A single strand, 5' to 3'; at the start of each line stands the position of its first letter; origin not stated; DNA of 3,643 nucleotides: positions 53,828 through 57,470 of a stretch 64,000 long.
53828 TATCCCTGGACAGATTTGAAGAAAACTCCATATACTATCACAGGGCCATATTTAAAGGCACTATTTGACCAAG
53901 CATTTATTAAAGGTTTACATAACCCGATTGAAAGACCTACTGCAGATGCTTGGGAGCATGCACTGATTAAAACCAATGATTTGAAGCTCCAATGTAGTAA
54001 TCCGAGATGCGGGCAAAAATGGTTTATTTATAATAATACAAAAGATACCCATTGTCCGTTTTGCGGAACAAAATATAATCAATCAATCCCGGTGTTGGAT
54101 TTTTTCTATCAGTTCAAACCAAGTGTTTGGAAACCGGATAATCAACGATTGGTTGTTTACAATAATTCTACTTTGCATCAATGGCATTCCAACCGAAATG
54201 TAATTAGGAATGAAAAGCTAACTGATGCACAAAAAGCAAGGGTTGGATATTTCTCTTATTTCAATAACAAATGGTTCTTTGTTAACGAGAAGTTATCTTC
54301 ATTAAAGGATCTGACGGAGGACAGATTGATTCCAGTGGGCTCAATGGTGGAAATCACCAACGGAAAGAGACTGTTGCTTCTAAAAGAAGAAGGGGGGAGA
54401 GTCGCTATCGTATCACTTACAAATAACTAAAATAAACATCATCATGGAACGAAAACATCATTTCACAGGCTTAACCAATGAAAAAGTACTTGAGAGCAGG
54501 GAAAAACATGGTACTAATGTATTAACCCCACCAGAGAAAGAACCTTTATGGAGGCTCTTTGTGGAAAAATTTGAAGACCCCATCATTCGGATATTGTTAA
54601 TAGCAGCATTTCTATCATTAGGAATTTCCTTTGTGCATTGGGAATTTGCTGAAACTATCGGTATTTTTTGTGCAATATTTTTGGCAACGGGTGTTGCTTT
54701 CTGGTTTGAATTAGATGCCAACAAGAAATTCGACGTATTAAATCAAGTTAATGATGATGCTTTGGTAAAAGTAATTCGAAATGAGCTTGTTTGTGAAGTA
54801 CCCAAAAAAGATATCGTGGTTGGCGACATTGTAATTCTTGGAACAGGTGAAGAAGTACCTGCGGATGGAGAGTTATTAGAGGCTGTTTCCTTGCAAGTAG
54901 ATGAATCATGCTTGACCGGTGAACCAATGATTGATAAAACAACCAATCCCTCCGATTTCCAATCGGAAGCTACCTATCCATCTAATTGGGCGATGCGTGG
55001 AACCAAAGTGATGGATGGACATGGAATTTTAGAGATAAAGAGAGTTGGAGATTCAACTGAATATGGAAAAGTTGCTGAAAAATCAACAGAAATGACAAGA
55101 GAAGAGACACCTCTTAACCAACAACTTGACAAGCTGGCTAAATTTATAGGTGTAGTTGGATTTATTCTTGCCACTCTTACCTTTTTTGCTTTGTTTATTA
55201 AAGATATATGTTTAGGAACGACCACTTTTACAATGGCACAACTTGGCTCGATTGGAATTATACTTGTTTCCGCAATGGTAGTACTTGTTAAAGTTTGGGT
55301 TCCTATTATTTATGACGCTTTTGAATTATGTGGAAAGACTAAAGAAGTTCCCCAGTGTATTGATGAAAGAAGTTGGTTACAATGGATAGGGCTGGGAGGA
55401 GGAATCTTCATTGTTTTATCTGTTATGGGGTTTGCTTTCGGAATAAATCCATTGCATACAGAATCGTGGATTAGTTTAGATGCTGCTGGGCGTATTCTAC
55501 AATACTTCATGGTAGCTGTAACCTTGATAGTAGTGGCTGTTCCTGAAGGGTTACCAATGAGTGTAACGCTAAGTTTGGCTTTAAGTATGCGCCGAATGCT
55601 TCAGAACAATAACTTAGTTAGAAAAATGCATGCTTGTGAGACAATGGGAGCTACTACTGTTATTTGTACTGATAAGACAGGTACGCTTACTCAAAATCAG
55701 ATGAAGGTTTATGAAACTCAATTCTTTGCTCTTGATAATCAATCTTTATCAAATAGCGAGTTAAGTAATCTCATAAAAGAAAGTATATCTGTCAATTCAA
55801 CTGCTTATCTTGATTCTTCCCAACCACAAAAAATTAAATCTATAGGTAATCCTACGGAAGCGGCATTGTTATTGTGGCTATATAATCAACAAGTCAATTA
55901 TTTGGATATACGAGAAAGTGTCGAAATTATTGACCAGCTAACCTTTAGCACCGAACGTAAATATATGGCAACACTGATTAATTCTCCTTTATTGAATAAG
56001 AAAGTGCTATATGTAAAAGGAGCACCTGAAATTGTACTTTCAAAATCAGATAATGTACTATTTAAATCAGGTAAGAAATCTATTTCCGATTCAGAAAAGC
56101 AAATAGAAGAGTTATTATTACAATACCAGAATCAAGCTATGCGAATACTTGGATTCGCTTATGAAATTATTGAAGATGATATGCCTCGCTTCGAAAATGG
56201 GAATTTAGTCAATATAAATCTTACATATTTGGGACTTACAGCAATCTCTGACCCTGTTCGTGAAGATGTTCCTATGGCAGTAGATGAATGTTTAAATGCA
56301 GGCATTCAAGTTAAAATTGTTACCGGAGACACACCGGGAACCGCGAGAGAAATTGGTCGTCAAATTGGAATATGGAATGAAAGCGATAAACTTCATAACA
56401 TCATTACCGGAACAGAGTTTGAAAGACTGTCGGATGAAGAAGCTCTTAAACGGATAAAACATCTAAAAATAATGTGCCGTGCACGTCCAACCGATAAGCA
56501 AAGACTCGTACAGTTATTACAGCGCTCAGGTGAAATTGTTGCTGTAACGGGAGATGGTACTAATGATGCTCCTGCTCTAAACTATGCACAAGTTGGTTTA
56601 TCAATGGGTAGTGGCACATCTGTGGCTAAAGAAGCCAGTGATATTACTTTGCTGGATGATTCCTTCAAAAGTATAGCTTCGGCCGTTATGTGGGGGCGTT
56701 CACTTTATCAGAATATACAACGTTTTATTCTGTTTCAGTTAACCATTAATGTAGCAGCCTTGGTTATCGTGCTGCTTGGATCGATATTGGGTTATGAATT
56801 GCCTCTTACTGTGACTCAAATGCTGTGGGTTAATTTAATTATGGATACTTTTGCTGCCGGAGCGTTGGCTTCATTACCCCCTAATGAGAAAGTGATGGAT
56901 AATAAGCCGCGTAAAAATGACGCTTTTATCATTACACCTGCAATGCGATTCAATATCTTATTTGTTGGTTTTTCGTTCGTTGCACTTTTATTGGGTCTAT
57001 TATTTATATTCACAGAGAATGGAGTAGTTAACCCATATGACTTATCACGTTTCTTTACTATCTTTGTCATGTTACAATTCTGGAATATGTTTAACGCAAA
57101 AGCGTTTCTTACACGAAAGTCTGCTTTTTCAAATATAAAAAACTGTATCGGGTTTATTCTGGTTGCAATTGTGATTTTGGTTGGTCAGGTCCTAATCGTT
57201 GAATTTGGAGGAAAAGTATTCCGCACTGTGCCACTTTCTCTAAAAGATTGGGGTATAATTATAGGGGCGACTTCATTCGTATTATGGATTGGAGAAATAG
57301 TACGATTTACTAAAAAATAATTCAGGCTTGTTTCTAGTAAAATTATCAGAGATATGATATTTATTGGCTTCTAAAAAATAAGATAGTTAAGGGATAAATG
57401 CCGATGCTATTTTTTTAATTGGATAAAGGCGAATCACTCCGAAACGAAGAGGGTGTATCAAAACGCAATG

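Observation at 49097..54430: Triplicated TerY-like vWA paralogs; third copy and the kinase both carry C-terminal zinc ribbons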

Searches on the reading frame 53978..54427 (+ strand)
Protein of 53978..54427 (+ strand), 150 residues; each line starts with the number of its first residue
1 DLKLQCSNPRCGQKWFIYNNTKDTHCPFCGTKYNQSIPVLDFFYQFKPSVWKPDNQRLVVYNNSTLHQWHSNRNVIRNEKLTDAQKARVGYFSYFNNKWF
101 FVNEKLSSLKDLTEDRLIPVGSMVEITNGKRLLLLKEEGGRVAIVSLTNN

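Call 63: search_solved_structures(query=A7, max_evalue=10, show_alignments=2)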
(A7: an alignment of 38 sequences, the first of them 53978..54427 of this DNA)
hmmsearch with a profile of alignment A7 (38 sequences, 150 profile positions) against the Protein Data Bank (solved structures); distinct sequences matched with E-value up to 10: 10.
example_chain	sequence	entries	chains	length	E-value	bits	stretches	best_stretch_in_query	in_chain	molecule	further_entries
7o37_f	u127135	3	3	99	0.077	16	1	6-34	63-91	Cytochrome c oxidase subunit 5B, mitochondrial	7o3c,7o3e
8pw5_s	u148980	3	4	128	0.12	15.3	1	6-34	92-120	Cytochrome c oxidase subunit 5B, mitochondrial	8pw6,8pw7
9vnq_A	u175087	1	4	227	0.85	12.6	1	78-130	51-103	Non-homologous end joining protein Ku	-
6gq1_AW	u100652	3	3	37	1.1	12.2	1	2-34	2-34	Ubiquitin-40S ribosomal protein S31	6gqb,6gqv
8d4t_S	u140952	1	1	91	1.6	11.7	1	6-34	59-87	Cytochrome c oxidase subunit 5B, mitochondrial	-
7w3e_F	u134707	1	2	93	1.6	11.7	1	6-34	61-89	Cytochrome c oxidase subunit 5B, mitochondrial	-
9w2z_F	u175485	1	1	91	1.6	11.7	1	6-34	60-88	Cytochrome c oxidase subunit 5B, mitochondrial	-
5b3s_F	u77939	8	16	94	1.7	11.6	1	6-34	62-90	Cytochrome c oxidase subunit 5B, mitochondrial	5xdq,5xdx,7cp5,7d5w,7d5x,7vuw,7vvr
1occ_F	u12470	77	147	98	1.7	11.6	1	6-34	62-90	CYTOCHROME C OXIDASE | Cytochrome c oxidase polypeptide Vb | CYTOCHROME C OXIDASE SUBUNIT 5B, MITOCHONDRIAL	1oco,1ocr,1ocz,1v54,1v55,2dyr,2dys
5j4z_BP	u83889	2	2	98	1.7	11.6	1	6-34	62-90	COMPLEX IV COX5B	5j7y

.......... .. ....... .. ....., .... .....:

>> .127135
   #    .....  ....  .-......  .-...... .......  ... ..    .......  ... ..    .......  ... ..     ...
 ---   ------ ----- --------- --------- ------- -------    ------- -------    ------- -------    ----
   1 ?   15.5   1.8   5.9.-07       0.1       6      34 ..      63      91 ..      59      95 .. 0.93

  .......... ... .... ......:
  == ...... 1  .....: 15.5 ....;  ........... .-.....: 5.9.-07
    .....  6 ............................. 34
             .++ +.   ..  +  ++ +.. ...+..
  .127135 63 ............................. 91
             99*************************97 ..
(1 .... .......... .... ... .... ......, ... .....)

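Call 92: search_protein_families(library=pfam, alignment_id=A7, max_evalue=1)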
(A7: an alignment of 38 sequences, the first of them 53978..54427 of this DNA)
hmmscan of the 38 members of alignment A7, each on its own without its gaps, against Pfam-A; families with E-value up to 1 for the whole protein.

A. member 1, window:53978-54427:+ (150 aa): 7 families
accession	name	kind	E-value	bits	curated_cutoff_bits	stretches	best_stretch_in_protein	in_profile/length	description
PF14319.11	Zn_Tnp_IS91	-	0.0015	18.9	26.3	1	5-36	40-69/90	Transposase zinc-binding domain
PF19134.6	DUF5817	-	0.032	14.7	31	1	10-33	8-31/57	Domain of unknown function (DUF5817)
PF24110.1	DUF7385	-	0.063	13.4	28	1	14-37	17-40/72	Family of unknown function (DUF7385)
PF19437.4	VCIP135_N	-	0.17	12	27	1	5-36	15-46/169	VCIP135 N-terminal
PF04606.18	Ogr_Delta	-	0.18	12.2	26.3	0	4-14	26-36/47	Ogr/Delta-like zinc finger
PF23430.1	DUF7117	-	0.38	10.8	28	1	10-32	11-32/232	Family of unknown function (DUF7117)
PF13717.11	Zn_ribbon_4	-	0.51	10.8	30.3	0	24-34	3-13/36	zinc-ribbon domain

B. families by the number of members that match (of 38 scanned): 28 families (the first 25 are shown)
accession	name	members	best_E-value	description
PF19134.6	DUF5817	27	0.0069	Domain of unknown function (DUF5817)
PF24110.1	DUF7385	16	0.039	Family of unknown function (DUF7385)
PF19437.4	VCIP135_N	6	0.088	VCIP135 N-terminal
PF14319.11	Zn_Tnp_IS91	5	0.0015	Transposase zinc-binding domain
PF13953.12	PapC_C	4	0.023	PapC C-terminal domain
PF14169.11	YdjO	2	0.04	Cold-inducible protein YdjO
PF24123.1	Myosin_VII_N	2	0.095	Myosin VII N-terminal beta barrel domain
PF25403.1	zf-C2H2_ZFAND2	2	0.15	ZFAND2A/B-like C2H2 zinc finger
PF13920.12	zf-C3HC4_3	2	0.18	Zinc finger, C3HC4 type (RING finger)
PF13639.12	zf-RING_2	2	0.29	Ring finger domain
PF23430.1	DUF7117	2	0.31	Family of unknown function (DUF7117)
PF18127.6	NAMPT_N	1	0.0052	Nicotinamide phosphoribosyltransferase, N-terminal domain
PF01420.25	Methylase_S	1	0.024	Type I restriction modification DNA specificity domain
PF17386.8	LBP_C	1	0.029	Lacto-N-biose phosphorylase C-terminal domain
PF03053.19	Corona_NS3b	1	0.029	ORF3b coronavirus protein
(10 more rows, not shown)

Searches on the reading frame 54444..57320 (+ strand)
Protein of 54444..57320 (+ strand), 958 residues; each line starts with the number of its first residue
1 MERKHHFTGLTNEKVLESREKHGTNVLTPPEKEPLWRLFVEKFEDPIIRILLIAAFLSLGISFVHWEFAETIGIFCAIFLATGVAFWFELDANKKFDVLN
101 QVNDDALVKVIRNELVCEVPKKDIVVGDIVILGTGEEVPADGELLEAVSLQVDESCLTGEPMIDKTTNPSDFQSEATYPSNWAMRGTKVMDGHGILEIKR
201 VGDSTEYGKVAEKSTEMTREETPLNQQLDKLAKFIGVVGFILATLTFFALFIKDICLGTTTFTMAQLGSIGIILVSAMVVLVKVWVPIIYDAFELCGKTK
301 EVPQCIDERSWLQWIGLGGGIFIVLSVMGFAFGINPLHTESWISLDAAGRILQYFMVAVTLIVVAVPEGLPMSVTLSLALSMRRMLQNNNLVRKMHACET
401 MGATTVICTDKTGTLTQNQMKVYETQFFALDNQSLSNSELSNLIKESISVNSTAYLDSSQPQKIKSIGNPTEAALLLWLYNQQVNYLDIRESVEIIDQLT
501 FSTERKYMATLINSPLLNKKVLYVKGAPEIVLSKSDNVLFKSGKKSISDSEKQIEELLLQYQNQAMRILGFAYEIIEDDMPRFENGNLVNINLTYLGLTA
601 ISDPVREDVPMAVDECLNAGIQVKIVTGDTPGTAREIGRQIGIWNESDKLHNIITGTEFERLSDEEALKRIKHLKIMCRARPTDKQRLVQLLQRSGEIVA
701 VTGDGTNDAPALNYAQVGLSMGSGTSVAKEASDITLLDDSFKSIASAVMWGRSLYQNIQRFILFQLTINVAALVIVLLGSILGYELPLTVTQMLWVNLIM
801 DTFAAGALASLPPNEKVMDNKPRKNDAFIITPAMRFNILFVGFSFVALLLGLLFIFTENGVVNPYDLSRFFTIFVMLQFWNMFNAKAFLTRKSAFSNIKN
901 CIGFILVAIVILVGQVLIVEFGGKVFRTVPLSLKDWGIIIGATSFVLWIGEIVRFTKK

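Call 3: search_protein_families(library=pfam, proteins=[window:54444-57320:+], max_evalue=0.01)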
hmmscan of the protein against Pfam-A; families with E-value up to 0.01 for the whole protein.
window:54444-57320:+ (958 aa): 6 families
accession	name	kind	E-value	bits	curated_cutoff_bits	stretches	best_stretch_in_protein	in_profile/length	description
PF00689.26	Cation_ATPase_C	-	1.8e-35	122.7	27.3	1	785-955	1-174/175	Cation transporting ATPase, C-terminus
PF00122.25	E1-E2_ATPase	-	1.2e-34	119.9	28.1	2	108-257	7-145/181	E1-E2 ATPase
PF13246.12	Cation_ATPase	-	1.1e-16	61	21.7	1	450-537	3-90/91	Cation transport ATPase (P-type)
PF00690.31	Cation_ATPase_N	-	2.4e-14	53.2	20.4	1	8-58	19-69/69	Cation transporter/ATPase, N-terminus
PF00702.32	Hydrolase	-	9.4e-14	52.7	26.4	1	406-715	3-190/191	haloacid dehalogenase-like hydrolase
PF08282.18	Hydrolase_3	-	9.9e-06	25.9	20.9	1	686-746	193-253/255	haloacid dehalogenase-like hydrolase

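Call 6: search_protein_families(library=ncbifam, proteins=[window:54444-57320:+], max_evalue=0.01)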
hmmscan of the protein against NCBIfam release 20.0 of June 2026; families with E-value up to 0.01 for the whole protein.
window:54444-57320:+ (958 aa): 20 families
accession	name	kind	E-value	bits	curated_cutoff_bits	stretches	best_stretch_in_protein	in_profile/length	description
TIGR01517.1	ATPase-IIB_Ca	equivalog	2.6e-196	654.6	507.05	2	346-954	302-877/882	calcium-translocating P-type ATPase, PMCA-type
TIGR01522.1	ATPase-IIA2_Ca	equivalog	1.4e-152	509.4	798.3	2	351-957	266-850/854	calcium-transporting P-type ATPase, PMR1-type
TIGR01116.1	ATPase-IIA1_Ca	equivalog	7e-141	470.9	703.4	2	352-956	213-797/799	calcium-translocating P-type ATPase, SERCA-type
TIGR01106.1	ATPase-IIC_X-K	subfamily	1.2e-94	318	946.1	3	351-648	291-612/997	Na,H/K antiporter P-type ATPase subunit alpha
TIGR01647.1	ATPase-IIIA_H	equivalog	1.1e-85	288.3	615.5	2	349-911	231-744/755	plasma-membrane proton-efflux P-type ATPase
TIGR01524.1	ATPase-IIIB_Mg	equivalog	4.6e-85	286.2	610.75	2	349-938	281-843/867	magnesium-translocating P-type ATPase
TIGR01494.1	ATPase_P-type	subfamily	1.4e-84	284.3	62.3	4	666-784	355-468/478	HAD-IC family P-type ATPase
TIGR01523.1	ATPase-IID_K-Na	equivalog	1.3e-83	281.2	645.05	3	442-844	432-845/997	potassium/sodium efflux P-type ATPase, fungal-type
NF011702.0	PRK15122.1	subfamily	1.9e-71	241.3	975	2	350-832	319-775/907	magnesium-translocating P-type ATPase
TIGR01525.1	ATPase-IB_hvy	subfamily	2.9e-64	217.9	346.25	3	675-781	429-536/560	heavy metal translocating P-type ATPase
TIGR01657.1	P-ATPase-V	hypoth_equivalog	5.7e-54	183.1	618.25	3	342-650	385-704/1055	ATP13A2 family polyamine export P-type ATPase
TIGR01512.1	ATPase-IB2_Cd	subfamily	7.7e-49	166.7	313.5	4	676-781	367-469/494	cadmium family heavy metal-translocating P-type ATPase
TIGR01511.1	ATPase-IB1_Cu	subfamily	4.4e-46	157.9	397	4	675-776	409-507/542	copper-translocating P-type ATPase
NF007952.0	PRK10671.1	equivalog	1.2e-33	116.3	1316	4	680-775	700-800/838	copper-exporting P-type ATPase CopA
NF008262.1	PRK11033.1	equivalog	5.7e-32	111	1005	4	681-779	605-702/731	zinc/cadmium/mercury/lead-transporting ATPase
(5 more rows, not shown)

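Call 17: search_protein_families(library=padloc, proteins=[window:54444-57320:+], max_evalue=0.001)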
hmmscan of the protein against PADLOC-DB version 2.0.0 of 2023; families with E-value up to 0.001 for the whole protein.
window:54444-57320:+ (958 aa): 0 families
